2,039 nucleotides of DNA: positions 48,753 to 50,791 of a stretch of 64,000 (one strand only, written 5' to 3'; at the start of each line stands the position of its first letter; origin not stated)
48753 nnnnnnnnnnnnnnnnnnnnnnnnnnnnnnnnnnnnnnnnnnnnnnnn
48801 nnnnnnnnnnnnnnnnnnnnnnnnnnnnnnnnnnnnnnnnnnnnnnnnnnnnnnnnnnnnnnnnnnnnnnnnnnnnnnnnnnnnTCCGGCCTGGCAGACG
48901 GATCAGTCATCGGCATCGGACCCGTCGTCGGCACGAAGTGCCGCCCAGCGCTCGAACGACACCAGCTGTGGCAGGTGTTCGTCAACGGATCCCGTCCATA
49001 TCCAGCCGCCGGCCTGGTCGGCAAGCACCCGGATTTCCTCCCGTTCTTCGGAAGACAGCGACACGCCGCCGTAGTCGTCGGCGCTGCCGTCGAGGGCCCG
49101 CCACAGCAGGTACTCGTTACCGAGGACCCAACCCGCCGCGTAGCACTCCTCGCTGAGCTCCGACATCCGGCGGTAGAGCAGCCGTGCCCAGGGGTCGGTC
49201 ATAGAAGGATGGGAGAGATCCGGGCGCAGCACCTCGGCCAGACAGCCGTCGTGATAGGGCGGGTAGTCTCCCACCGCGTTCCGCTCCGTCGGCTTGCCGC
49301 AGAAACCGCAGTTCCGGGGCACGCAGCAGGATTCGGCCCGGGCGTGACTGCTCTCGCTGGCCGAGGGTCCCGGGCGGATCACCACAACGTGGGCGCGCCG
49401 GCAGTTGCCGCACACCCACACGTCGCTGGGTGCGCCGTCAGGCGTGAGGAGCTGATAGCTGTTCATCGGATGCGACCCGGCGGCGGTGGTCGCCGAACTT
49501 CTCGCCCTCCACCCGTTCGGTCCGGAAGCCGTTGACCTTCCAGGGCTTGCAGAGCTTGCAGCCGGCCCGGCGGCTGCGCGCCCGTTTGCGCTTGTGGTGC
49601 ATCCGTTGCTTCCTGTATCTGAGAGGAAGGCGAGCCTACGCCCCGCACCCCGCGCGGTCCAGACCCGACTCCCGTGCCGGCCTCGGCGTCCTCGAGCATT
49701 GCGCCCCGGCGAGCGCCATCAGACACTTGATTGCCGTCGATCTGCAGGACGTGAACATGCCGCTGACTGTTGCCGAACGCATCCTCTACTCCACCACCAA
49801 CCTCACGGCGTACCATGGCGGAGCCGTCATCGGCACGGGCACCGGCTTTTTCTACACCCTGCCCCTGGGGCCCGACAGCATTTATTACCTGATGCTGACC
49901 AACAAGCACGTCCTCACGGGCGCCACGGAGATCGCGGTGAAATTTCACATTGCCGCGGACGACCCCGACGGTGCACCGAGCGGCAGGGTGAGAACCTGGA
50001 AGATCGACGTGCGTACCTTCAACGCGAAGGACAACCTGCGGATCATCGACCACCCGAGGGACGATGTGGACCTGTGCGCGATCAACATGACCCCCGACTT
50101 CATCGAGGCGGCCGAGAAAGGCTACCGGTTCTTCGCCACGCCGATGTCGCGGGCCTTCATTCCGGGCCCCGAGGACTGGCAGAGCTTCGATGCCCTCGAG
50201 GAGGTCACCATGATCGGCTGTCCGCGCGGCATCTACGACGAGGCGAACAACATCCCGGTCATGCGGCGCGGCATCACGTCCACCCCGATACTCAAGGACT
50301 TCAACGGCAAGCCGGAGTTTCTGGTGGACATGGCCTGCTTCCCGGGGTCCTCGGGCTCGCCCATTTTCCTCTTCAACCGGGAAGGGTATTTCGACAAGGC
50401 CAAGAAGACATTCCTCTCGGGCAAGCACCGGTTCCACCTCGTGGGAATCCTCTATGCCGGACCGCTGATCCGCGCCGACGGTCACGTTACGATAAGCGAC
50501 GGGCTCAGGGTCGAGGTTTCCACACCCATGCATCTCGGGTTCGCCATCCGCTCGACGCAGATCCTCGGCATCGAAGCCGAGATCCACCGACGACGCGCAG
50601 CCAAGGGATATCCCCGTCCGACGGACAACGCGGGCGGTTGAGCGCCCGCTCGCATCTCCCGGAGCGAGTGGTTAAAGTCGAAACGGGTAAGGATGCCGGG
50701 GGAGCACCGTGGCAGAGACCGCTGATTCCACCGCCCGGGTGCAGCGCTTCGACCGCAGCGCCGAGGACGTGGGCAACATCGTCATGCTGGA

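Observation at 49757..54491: Orphan CbbQ/NorQ-CbbO/NorD module coupled to a VOC-fold metalloprotein and a cytoplasmic trypsin-like protease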

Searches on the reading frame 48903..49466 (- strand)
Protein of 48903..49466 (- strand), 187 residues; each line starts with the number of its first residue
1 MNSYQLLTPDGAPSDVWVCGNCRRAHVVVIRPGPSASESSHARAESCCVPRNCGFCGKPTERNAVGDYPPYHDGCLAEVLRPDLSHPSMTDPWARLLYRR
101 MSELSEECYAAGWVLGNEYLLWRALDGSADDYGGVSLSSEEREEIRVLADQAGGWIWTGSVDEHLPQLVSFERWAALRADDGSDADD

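Call 15: search_protein_families(library=pfam, proteins=[window:48903-49466:-], max_evalue=0.1)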
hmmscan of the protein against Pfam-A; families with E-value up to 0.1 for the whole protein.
window:48903-49466:- (187 aa): 0 families

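Call 70: search_protein_families(library=padloc, proteins=[window:48903-49466:-], max_evalue=0.01)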
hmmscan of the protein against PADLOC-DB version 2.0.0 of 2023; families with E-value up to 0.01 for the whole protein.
window:48903-49466:- (187 aa): 0 families

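Call 71: search_protein_families(library=phrogs, proteins=[window:48903-49466:-], max_evalue=0.01)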
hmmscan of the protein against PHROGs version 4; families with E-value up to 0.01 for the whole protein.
window:48903-49466:- (187 aa): 0 families
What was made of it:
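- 48903..49466 (-): 187-aa ORF of unknown function inside the insertion. No Pfam, PADLOC or PHROG hit (calls 15, 70, 71).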

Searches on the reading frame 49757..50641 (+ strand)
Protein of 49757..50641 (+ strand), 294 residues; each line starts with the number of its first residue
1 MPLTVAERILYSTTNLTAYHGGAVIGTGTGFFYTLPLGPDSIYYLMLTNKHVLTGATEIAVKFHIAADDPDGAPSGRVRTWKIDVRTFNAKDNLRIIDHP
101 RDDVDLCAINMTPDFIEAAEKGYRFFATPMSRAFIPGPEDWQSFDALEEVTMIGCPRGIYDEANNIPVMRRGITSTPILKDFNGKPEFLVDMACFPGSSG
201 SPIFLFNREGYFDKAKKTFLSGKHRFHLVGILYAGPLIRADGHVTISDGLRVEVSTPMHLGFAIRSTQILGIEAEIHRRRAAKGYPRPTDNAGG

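Call 3: search_protein_families(library=pfam, proteins=[window:49757-50641:+], max_evalue=0.01)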
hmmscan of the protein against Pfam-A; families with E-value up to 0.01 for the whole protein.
window:49757-50641:+ (294 aa): 1 family
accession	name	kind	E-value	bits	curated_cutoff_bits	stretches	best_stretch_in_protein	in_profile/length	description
PF13365.12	Trypsin_2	-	3.2e-09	38.1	27.6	1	28-204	1-135/144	Trypsin-like peptidase domain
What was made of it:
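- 49757..50641 (+): Solitary trypsin-like serine protease with a His/Asp/Ser triad, PDC-S45 / phrog_7688 family. It is not part of the operon. Trypsin_2 E=3e-9 (call 3).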

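Call 4: search_protein_families(library=ncbifam, proteins=[window:49757-50641:+], max_evalue=0.01)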
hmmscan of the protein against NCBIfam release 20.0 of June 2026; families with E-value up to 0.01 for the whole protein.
window:49757-50641:+ (294 aa): 0 families

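Call 5: search_protein_families(library=padloc, proteins=[window:49757-50641:+], max_evalue=0.01)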
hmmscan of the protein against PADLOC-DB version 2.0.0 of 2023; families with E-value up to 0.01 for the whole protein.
window:49757-50641:+ (294 aa): 1 family
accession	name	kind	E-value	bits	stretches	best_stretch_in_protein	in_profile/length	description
PDLC05022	PDC-S45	-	3e-83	277.1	1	3-279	14-286/293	-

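Call 36: search_dna_similar(query=window:49757-50641:+, collection=plasmids, mode=protein, max_rows=12)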
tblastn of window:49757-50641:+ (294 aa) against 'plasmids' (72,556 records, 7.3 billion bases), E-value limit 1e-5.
Records with a match: 16; places in all: 17; records where one place covers at least 80% of the query: 14.
Best place of each record, by identity: <60% 16.
By first word of the organism name: Bacillus 4; Acinetobacter 3; Arthrobacter 2; Moraxella 1; Exiguobacterium 1; Kocuria 1; Legionella 1; Comamonas 1; Cytobacillus 1; Nitrobacter 1.
By predicted mobility (MOB-suite, as given by PLSDB): non-mobilizable 11; mobilizable 3; conjugative 2.
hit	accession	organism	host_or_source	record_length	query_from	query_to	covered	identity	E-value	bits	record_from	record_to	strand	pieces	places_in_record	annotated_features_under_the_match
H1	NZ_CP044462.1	Acinetobacter indicus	pigeon,stool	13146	3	281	95%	43.4%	6e-73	250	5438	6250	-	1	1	serine protease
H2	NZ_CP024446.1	Moraxella osloensis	Homo sapiens,single cell,skin swab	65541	4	274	92%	42.8%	1e-69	240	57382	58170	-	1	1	serine protease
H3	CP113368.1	Bacillus paranthracis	bovine,mixed culture ...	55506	3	273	92%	41.4%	4e-48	178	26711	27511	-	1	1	serine protease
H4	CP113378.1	Bacillus paranthracis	bovine,mixed culture ...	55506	3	273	92%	41.4%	4e-48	178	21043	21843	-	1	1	serine protease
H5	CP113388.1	Bacillus paranthracis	bovine,mixed culture ...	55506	3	273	92%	41.4%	4e-48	178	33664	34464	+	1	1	serine protease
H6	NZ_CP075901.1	Exiguobacterium acetylicum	cell culture,litchi pericarp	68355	4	273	92%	37.0%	9e-48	177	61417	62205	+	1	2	serine protease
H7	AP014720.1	Arthrobacter sp. Hiyo8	-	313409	4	288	97%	32.1%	1e-28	122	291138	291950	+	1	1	serine-Type endopeptidase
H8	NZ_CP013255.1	Kocuria flava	single cell,air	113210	4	269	90%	33.7%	1e-31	130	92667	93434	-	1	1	serine protease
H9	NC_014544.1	Legionella longbeachae NSW150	-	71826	2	279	93%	32.6%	8e-25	139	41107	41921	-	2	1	hypothetical protein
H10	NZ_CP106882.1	Comamonas endophytica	Indosasa shibataeoides,cell culture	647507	1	273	93%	32.5%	5e-19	94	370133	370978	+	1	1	trypsin-like peptidase domain-containing protein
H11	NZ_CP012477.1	Arthrobacter sp. ERGS1:01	single,stream water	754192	4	269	90%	33.3%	4e-27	118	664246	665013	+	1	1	trypsin-like peptidase domain-containing protein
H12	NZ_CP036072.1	Bacillus wiedmannii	cell culture,soil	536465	27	279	86%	32.7%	3e-34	139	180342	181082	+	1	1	serine protease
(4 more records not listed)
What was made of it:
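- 49757..50641 (+): Relatives at 32-43% identity on plasmids of Acinetobacter, Moraxella, Bacillus, Arthrobacter and Legionella (call 36).
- Closest known: PDC-S45. Same: It is patchily distributed on plasmids (call 36).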

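Call 38: get_annotated_region(hit=H1, flank=3500)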
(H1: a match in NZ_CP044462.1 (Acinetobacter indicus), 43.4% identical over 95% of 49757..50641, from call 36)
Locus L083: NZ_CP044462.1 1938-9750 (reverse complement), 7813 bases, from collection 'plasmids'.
description: Acinetobacter indicus strain B18 plasmid pB18-7, complete sequence
organism: Acinetobacter indicus (NCBI taxid 756892)
taxonomy: Bacteria; Pseudomonadota; Gammaproteobacteria; Moraxellales; Moraxellaceae; Acinetobacter; Acinetobacter indicus
host: -; source: pigeon,stool; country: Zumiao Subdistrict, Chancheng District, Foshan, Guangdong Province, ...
typing (MOB-suite, as given by PLSDB): non-mobilizable; replicon rep_cluster_1364
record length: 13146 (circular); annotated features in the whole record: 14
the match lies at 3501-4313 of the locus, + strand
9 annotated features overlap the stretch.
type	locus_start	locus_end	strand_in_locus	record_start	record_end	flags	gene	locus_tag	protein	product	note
CDS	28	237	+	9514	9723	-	-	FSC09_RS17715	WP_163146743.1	hypothetical protein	-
CDS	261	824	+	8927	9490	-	-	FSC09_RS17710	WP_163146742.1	hypothetical protein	-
CDS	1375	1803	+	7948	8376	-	-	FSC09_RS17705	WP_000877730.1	hypothetical protein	-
CDS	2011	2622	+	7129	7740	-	-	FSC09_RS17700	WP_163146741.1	recombinase family protein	GO:0006310 - DNA recombination [Evidence IEA]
CDS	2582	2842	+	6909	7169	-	-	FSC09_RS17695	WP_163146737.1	hypothetical protein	-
CDS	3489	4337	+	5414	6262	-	-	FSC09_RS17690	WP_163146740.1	serine protease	GO:0006508 - proteolysis [Evidence IEA]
CDS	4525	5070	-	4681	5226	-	-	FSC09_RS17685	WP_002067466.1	plasmid replication DNA-binding protein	-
CDS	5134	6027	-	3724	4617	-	repM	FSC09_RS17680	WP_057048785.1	replication initiation protein RepM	GO:0006270 - DNA replication initiation [Evidence IEA]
CDS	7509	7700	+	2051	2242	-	-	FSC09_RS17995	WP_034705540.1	hypothetical protein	-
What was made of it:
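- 49757..50641 (+): Stands alone on pB18-7 (call 38).
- PDC-S45 is catalogued as a single-gene candidate, and the relative inspected on plasmid pB18-7 stands alone (calls 36, 38).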

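Call 71: search_protein_families(library=phrogs, proteins=[window:49757-50641:+], max_evalue=0.01)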
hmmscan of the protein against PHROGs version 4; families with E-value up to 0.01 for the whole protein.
window:49757-50641:+ (294 aa): 1 family
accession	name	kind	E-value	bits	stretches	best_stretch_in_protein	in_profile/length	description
phrog_7688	-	unknown function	8.8e-49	167.1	1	5-274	3-273/288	-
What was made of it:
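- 49757..50641 (+): PADLOC PDC-S45 E=3e-83 over 273 of 293 profile positions (call 5). phrog_7688 E=9e-49 (call 71).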
